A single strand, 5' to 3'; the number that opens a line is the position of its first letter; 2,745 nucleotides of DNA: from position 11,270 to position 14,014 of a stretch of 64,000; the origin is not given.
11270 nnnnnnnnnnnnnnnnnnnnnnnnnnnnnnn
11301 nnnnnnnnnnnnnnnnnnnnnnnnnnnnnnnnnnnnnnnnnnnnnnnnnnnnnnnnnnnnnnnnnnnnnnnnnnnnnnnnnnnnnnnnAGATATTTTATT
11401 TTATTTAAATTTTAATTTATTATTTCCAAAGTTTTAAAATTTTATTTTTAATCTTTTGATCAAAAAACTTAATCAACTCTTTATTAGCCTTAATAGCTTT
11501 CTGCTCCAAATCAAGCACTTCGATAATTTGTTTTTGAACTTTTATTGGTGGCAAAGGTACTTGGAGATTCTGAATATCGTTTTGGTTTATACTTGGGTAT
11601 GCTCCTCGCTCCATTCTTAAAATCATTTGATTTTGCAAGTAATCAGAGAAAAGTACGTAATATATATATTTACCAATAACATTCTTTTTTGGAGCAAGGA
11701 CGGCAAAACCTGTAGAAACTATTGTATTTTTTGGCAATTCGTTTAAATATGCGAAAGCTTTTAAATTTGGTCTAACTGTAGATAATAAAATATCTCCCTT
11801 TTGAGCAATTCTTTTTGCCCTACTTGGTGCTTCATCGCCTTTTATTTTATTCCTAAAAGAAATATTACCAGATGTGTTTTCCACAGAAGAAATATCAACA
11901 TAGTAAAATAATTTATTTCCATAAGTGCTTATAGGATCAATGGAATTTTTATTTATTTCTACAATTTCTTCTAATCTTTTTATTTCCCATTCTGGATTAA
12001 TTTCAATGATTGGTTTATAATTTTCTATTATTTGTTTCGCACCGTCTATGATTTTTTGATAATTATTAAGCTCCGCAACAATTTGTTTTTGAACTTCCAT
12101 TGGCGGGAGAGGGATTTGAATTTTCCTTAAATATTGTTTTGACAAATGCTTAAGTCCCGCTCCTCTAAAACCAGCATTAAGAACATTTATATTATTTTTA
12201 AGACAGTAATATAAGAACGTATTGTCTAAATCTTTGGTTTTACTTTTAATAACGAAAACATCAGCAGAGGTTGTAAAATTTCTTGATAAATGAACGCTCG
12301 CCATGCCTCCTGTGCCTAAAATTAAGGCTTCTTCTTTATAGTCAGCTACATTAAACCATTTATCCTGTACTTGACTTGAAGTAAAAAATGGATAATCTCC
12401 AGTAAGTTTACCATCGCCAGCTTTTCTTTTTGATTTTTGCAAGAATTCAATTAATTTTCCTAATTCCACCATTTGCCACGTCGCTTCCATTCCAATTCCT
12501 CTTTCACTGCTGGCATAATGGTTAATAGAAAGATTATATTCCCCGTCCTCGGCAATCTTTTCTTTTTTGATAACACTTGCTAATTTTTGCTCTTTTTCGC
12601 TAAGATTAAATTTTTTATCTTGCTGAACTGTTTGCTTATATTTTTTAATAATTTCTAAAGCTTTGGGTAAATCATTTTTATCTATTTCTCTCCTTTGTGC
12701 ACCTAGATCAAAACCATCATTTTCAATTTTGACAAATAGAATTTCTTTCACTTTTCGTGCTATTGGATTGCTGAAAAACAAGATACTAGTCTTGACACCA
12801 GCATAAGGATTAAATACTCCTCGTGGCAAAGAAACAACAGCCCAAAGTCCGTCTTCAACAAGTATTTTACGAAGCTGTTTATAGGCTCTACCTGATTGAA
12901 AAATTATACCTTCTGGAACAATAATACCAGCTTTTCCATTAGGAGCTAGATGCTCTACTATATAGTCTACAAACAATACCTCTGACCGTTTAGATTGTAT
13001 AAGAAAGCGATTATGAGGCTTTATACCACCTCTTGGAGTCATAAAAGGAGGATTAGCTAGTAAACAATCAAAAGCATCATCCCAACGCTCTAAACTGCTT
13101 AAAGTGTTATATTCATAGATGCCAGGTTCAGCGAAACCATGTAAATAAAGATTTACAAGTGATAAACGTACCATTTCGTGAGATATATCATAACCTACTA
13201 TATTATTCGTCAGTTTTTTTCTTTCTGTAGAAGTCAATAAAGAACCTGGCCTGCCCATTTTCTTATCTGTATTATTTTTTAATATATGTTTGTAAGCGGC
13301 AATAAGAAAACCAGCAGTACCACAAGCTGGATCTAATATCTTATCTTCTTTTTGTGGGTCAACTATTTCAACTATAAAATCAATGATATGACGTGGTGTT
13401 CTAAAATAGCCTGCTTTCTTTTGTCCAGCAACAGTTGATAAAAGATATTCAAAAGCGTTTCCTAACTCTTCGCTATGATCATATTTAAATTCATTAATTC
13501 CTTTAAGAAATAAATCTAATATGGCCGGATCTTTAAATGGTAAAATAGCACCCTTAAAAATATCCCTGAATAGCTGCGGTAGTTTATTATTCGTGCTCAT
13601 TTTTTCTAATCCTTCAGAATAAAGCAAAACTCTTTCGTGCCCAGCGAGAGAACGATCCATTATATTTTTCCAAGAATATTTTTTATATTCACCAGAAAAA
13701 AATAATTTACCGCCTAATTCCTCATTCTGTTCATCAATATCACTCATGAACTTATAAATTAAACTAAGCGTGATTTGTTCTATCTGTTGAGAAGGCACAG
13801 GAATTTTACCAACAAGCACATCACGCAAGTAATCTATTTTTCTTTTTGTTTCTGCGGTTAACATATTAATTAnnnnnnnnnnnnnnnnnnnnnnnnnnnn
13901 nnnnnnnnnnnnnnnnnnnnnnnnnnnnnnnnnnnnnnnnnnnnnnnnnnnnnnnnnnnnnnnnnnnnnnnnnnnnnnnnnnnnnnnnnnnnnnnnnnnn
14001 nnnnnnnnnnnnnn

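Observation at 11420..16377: Compact type I R-M system with HsdM and HsdS fused into a single 814-aa polypeptide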

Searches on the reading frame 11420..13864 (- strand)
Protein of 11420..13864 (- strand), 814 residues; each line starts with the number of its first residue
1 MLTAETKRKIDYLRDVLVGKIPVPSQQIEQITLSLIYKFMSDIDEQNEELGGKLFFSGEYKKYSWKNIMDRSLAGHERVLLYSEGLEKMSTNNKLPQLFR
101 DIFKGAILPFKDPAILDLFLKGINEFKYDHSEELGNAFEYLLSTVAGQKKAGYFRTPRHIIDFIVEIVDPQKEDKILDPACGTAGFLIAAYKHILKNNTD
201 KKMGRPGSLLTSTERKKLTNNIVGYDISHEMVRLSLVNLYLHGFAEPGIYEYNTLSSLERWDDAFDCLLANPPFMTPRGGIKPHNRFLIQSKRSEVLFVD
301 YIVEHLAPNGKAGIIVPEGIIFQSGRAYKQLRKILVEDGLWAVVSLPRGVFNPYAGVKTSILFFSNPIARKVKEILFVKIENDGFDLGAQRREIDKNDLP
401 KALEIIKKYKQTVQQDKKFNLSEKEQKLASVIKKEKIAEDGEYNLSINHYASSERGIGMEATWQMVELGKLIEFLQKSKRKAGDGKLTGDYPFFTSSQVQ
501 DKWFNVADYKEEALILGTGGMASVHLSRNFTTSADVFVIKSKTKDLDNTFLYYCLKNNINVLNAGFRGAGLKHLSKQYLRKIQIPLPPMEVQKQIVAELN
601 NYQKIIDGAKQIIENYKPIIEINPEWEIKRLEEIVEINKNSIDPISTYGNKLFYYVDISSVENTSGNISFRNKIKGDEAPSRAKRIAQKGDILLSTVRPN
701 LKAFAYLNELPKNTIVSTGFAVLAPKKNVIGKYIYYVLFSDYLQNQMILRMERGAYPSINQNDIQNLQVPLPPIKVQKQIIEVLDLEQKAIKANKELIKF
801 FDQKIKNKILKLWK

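Call 6: search_protein_families(library=pfam, proteins=[window:11420-13864:-], max_evalue=0.01)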
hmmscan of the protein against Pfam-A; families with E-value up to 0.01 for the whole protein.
window:11420-13864:- (814 aa): 7 families
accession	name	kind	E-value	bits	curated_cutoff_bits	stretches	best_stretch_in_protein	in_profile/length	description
PF02384.22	N6_Mtase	-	2.9e-52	178.4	20.4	1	132-454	4-306/311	N-6 DNA Methylase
PF01420.25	Methylase_S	-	1.6e-34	120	22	2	462-614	3-164/168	Type I restriction modification DNA specificity domain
PF01170.24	UPF0020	-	3.4e-08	33.9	22.3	1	164-274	20-131/197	RMKL-like, methyltransferase domain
PF07669.17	Eco57I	-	3.4e-07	30.9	25.3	1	260-338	70-156/171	Eco57I restriction-modification methylase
PF05175.20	MTS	-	0.002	18.2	23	0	212-278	48-112/170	Methyltransferase small domain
PF20473.4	MmeI_Mtase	-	0.0024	17.5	27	1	174-199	21-46/259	MmeI, DNA-methyltransferase domain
PF13847.12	Methyltransf_31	-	0.0033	17.6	27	0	172-271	3-81/145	Methyltransferase domain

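Call 7: search_protein_families(library=ncbifam, proteins=[window:11420-13864:-], max_evalue=0.01)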
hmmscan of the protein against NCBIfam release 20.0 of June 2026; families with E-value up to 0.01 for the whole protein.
window:11420-13864:- (814 aa): 5 families
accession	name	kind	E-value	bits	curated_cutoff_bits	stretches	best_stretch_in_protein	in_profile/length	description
NF047738.1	antiphage_MADS2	equivalog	2.9e-27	95.2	720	2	133-256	293-422/654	methylation-associated defense system DNA methyltransferase MAD2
NF007278.0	PRK09737.1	equivalog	2e-11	43.4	662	2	677-786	64-173/461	type I restriction-modification system specificity subunit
NF047740.1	antiphage_MADS5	equivalog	5.5e-10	38.6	400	2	686-805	332-460/461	methylation-associated defense system restriction endonuclease subunit S MAD5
TIGR01177.1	TIGR01177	hypoth_equivalog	0.0014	18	316.55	0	167-190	177-200/330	TIGR01177 family methyltransferase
NF033454.1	BREX_5_MTaseX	exception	0.0021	15.6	900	1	169-243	298-368/1404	BREX-5 system adenine-specific DNA-methyltransferase PglX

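Call 8: find_homologous_proteins(query=window:11420-13864:-, max_evalue=1e-10)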
Query window:11420-13864:- (814 aa): 8000 proteins with E <= 1e-10 among 8000 candidates; the best 120 are listed.
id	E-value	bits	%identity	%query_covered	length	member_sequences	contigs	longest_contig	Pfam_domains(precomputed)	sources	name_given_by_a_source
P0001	0.0e+0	1826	100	100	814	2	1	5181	PF02384.23,PF07669.18,PF01170.25,PF01420.26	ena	-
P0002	0.0e+0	1197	68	100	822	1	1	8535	PF02384.23,PF07669.18,PF01170.25,PF01420.26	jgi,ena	-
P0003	0.0e+0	1195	67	100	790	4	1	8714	PF02384.23,PF01170.25,PF01420.26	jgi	-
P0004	0.0e+0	1187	66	100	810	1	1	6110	PF02384.23,PF07669.18,PF01170.25,PF01420.26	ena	-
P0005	0.0e+0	1165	65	100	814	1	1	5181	PF02384.23,PF07669.18,PF01170.25,PF01420.26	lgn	-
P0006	0.0e+0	1151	65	100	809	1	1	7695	PF02384.23,PF07669.18,PF01170.25,PF01420.26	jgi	-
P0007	0.0e+0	1118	63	100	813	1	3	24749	PF02384.23,PF07669.18,PF01170.25,PF01420.26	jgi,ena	-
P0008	0.0e+0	1069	63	100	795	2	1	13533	PF02384.23,PF07669.18,PF01170.25,PF01420.26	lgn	-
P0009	0.0e+0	1067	62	100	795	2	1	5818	PF02384.23,PF07669.18,PF01170.25,PF01420.26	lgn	-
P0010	0.0e+0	1063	61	100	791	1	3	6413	PF02384.23,PF07669.18,PF01170.25,PF01420.26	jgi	jgi:type I restriction enzyme M protein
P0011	0.0e+0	1060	76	75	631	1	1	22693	PF02384.23,PF07669.18,PF01170.25,PF01420.26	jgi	-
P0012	0.0e+0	1046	61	100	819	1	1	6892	PF13847.13,PF02384.23,PF07669.18,PF01170.25,PF01420.26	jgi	-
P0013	0.0e+0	1045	60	100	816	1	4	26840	PF02384.23,PF07669.18,PF01170.25,PF01420.26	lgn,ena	-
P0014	0.0e+0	1024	60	100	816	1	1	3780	PF02384.23,PF07669.18,PF01170.25,PF01420.26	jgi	jgi:type I restriction enzyme M protein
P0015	0.0e+0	1020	60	100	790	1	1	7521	PF13847.13,PF02384.23,PF07669.18,PF01170.25,PF01420.26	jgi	-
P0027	1.7e-291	987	58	100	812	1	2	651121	PF02384.23,PF07669.18,PF01170.25,PF01420.26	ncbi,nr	ncbi:MAG: N-6 DNA methylase [Patescibacteria group bacterium]|nr:N-6 DNA methylase [Patescibacteria 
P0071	6.2e-267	906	67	76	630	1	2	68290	PF02384.23,PF07669.18,PF01170.25,PF01420.26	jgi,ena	jgi:type I restriction enzyme M protein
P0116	1.7e-255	868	51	100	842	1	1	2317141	PF02384.23,PF07669.18,PF01420.26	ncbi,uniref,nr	ncbi:type I restriction enzyme M protein [Thermotomaculum hydrothermale]|uniref:site-specific DNA-me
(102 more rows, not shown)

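Call 9: search_protein_families(library=padloc, proteins=[window:11420-13864:-], max_evalue=0.001)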
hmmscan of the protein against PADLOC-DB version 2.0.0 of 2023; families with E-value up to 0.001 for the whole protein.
window:11420-13864:- (814 aa): 161 families (the best 25 are shown)
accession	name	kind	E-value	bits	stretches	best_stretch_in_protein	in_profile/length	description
PDLC03021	MTase_I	-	7.5e-96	319.9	1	1-454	2-455/491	Type I methyltransferase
PDLC03026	MTase_I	-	1.3e-61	207.3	1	26-451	26-439/487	Type I methyltransferase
PDLC03025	MTase_I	-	3e-49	166.2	1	26-377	25-380/569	Type I methyltransferase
PDLC03624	REase_MTase_IIG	-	2.7e-42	142.8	2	442-811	870-1266/1271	Type IIG restriction enzyme-methyltransferase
PDLC03194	Specificity_I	-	1.9e-39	133.8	1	530-796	98-366/391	Type I specificity subunit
PDLC03079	Specificity_I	-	2.8e-36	123.7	2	620-805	242-428/470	Type I specificity subunit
PDLC04134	mad2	-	4.1e-36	122.9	1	2-411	141-489/492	mads_2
PDLC03107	Specificity_I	-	2.2e-34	117.2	2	625-810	2-182/392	Type I specificity subunit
PDLC04137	mad5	-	1.5e-33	114.6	2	625-809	2-184/392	mads_5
PDLC03036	MTase_I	-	3.4e-33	112.9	1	133-375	195-438/635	Type I methyltransferase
PDLC03099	Specificity_I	-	1.3e-32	111.5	3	459-619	1-160/405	Type I specificity subunit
PDLC03144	Specificity_I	-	2.1e-32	111.1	2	465-602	18-160/388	Type I specificity subunit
PDLC03089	Specificity_I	-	5.7e-32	109.4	2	625-795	4-176/446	Type I specificity subunit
PDLC03084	Specificity_I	-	3.8e-31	106.8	2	629-810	9-181/392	Type I specificity subunit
PDLC03090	Specificity_I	-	9.4e-31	105.5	2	619-807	15-199/434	Type I specificity subunit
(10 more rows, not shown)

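Call 21: find_encoding_contigs(protein=P0116, flank=8000, max_places=2)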
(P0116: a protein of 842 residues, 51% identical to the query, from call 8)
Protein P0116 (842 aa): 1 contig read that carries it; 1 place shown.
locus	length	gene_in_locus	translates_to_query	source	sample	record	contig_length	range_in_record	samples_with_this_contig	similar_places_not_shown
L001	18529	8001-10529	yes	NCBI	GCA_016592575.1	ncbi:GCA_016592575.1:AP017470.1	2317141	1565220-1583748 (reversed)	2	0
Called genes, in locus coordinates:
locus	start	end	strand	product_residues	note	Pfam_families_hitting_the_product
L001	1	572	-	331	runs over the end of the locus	PF13177:DNA_pol3_delta2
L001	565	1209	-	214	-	PF02223:Thymidylate_kin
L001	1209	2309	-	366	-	PF00158:Sigma54_activat, PF14532:Sigma54_activ_2, PF07728:AAA_5, PF25601:AAA_lid_14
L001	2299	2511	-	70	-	PF02954:HTH_8, PF13556:HTH_30 (weak)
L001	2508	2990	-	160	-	PF02674:Colicin_V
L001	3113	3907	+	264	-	PF13424:TPR_12 (faint), PF13174:TPR_6 (faint), PF13181:TPR_8 (faint), PF13428:TPR_14 (faint), PF13431:TPR_17 (faint), PF13432:TPR_16, PF00515:TPR_1 (weak), PF07719:TPR_2 (weak), +3 more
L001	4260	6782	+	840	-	PF04313:HSDR_N (weak), PF13588:HSDR_N_2 (faint), PF00270:DEAD, PF04851:ResIII, PF18766:SWI2_SNF2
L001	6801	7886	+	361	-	PF13784:Fic_N, PF02661:Fic, PF21248:SoFic-like_C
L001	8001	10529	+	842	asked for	PF02384:N6_Mtase, PF07669:Eco57I (weak), PF01420:Methylase_S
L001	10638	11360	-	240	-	PF01209:Ubie_methyltran, PF05175:MTS, PF13489:Methyltransf_23 (weak), PF13649:Methyltransf_25, PF13847:Methyltransf_31, PF08241:Methyltransf_11, PF08242:Methyltransf_12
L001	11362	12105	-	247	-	PF03649:UPF0014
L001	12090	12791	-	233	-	PF00005:ABC_tran, PF13304:AAA_21 (faint), PF02463:SMC_N (weak)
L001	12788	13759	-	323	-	PF00106:adh_short (weak), PF01073:3Beta_HSD, PF01370:Epimerase, PF02719:Polysacc_synt_2, PF04321:RmlD_sub_bind, PF13460:NAD_binding_10, PF16363:GDP_Man_Dehyd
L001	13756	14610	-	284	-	-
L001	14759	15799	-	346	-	PF01883:FeS_assembly_P (weak), PF10609:ParA, PF00142:Fer4_NifH (weak), PF01656:CbiA, PF02374:ArsA_ATPase (weak), PF09140:MipZ (weak), PF13614:AAA_31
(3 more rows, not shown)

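Call 22: find_encoding_contigs(protein=P0027, flank=8000, max_places=2)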
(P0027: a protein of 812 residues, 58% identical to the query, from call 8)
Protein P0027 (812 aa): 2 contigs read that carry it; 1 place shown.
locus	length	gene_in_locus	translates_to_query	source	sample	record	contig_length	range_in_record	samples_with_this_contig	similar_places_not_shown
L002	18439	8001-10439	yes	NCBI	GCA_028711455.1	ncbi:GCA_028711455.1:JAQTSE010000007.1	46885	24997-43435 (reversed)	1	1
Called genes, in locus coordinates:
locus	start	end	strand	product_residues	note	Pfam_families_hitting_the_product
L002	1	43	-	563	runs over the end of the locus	PF05157:MshEN, PF00437:T2SSE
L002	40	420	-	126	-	PF00072:Response_reg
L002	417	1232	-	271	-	PF00512:HisKA, PF02518:HATPase_c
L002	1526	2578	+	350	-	PF00437:T2SSE, PF13401:AAA_22 (faint)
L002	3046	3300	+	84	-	-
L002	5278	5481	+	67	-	PF12728:HTH_17, PF00376:MerR (weak), PF13411:MerR_1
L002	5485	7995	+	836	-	PF04313:HSDR_N (faint), PF04851:ResIII, PF00176:SNF2-rel_dom (weak), PF00270:DEAD, PF18766:SWI2_SNF2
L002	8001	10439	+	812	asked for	PF02384:N6_Mtase, PF01170:UPF0020 (weak), PF07669:Eco57I (weak), PF01420:Methylase_S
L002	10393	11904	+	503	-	-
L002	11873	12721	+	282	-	PF02086:MethyltransfD12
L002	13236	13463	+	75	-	-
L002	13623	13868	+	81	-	-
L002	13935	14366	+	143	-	-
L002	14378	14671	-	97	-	-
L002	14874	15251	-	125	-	PF00072:Response_reg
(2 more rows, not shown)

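Call 23: find_encoding_contigs(protein=P0071, flank=8000, max_places=2)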
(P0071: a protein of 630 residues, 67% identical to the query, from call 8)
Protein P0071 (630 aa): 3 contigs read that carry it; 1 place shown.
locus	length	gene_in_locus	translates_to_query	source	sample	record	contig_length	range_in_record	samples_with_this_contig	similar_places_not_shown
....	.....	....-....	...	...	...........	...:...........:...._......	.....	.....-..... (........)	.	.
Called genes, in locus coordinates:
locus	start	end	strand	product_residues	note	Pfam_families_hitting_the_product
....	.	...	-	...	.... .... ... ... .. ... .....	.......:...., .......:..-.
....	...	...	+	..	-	-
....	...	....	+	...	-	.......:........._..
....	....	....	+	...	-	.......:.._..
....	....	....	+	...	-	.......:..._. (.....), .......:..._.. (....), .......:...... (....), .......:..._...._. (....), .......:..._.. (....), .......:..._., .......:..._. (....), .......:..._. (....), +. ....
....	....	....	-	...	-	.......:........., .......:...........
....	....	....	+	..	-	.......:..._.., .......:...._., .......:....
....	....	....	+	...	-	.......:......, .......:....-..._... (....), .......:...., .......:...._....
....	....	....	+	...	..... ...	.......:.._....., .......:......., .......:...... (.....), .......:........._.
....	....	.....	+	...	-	-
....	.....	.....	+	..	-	-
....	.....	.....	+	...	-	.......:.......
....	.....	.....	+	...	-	-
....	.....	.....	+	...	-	-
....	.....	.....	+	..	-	-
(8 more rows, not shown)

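Call 24: search_solved_structures(query=window:11420-13864:-, max_evalue=0.00001)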
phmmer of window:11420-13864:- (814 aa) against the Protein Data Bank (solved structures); distinct sequences matched with E-value up to 0.00001: 15.
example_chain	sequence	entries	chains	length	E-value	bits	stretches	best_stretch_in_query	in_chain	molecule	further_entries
5ybb_A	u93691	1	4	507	3.5e-38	134.3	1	120-377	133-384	Type I restriction-modification system methyltransferase subunit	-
5ybb_D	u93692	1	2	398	4.7e-35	124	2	622-790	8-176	Restriction endonuclease S subunits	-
3okg_A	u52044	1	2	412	5.1e-35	123.9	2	622-790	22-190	Restriction endonuclease S subunits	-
2okc_A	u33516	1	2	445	2.9e-31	111.5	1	34-382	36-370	Type I restriction enzyme StySJI M protein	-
2y7c_B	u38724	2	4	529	1.1e-26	96.3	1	62-367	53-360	TYPE I RESTRICTION ENZYME ECOKI M PROTEIN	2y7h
2ar0_A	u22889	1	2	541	1.2e-26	96.2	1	62-367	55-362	Type I restriction enzyme EcoKI M protein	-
3ufb_A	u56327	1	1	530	1.8e-26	95.6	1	102-366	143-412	Type I restriction-modification system methyltransferase subunit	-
7eew_A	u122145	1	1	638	4.5e-26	94.3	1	110-596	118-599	Type I restriction-modification system methyltransferase subunit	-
7vru_A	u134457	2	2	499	2.2e-23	85.4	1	131-452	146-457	Site-specific DNA-methyltransferase (adenine-specific)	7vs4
1yf2_A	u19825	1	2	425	7e-13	50.7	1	541-614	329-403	Type I restriction-modification enzyme, S subunit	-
7bst_D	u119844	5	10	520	1.3e-11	46.4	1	124-351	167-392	Type I restriction enzyme EcoR124II M protein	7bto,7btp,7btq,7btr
3khk_A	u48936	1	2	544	1.5e-11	46.3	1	131-411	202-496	Type I restriction-modification system methylation subunit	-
3lkd_A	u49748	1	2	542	2e-11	45.9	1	131-423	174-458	Type I restriction-modification system methyltransferase subunit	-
7vru_B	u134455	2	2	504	4.3e-10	41.4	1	130-379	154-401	Site-specific DNA-methyltransferase (adenine-specific)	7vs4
7vru_C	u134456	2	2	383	1.3e-07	33.3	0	660-798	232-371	Site-specific DNA recognition subunit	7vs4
